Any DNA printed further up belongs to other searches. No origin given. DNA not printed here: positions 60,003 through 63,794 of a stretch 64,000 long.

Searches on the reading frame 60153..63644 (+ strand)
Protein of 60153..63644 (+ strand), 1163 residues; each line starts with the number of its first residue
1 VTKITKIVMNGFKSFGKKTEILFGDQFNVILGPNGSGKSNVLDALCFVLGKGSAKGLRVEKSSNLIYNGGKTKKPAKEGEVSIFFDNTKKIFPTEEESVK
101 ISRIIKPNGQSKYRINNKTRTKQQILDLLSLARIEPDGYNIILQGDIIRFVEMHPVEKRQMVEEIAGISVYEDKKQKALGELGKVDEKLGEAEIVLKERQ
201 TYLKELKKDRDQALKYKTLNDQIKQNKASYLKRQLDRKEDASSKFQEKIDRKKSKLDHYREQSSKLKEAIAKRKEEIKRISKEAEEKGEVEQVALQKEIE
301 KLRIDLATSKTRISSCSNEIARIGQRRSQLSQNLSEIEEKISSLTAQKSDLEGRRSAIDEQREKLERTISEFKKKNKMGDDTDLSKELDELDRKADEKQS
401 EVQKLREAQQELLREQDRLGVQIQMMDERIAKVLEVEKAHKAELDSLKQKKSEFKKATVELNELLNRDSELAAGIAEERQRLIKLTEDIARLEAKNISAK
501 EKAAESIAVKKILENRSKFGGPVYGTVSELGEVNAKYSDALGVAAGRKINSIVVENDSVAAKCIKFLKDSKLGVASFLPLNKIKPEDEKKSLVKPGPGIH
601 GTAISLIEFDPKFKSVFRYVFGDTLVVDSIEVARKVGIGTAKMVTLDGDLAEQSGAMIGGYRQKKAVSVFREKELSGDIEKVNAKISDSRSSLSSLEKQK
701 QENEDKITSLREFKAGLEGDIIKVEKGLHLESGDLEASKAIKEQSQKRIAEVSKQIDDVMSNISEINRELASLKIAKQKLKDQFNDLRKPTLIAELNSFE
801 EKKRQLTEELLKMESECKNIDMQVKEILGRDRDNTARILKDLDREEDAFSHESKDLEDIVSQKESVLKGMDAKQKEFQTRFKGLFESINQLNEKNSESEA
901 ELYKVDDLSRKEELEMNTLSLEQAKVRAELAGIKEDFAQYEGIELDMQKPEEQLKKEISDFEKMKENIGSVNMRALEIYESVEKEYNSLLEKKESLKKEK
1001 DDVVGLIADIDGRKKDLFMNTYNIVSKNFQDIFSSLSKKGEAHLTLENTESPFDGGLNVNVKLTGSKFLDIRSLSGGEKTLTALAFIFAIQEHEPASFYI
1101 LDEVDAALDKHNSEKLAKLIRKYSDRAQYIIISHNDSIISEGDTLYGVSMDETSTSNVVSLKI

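Call 55: find_encoding_contigs(protein=window:60153-63644:+, flank=10000, max_places=10)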
Protein window:60153-63644:+ (1163 aa): 3 contigs read that carry it; 3 places shown.
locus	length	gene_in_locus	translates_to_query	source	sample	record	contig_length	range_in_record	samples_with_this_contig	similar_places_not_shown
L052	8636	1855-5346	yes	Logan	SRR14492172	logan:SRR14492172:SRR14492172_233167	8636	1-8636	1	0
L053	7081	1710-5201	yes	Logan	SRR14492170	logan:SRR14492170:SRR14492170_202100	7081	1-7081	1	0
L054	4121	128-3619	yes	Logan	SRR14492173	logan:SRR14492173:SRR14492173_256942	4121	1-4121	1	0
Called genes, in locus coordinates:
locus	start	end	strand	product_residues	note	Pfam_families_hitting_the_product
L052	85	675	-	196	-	-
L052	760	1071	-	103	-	-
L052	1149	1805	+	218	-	PF01351:RNase_HII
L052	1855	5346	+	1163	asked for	PF02463:SMC_N, PF13175:AAA_15, PF13304:AAA_21 (weak), PF13476:AAA_23, PF06470:SMC_hinge, PF13304:AAA_21 (weak)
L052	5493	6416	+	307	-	PF04773:FecR (weak)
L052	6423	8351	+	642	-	PF05226:CHASE2, PF00211:Guanylate_cyc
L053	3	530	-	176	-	?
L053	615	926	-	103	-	-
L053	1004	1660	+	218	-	PF01351:RNase_HII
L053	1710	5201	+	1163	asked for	PF02463:SMC_N, PF13175:AAA_15, PF13304:AAA_21 (weak), PF13476:AAA_23, PF06470:SMC_hinge, PF13304:AAA_21 (weak)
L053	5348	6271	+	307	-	PF04773:FecR (weak)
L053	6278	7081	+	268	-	?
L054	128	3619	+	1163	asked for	PF02463:SMC_N, PF13175:AAA_15, PF13304:AAA_21 (weak), PF13476:AAA_23, PF06470:SMC_hinge, PF13304:AAA_21 (weak)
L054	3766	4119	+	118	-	?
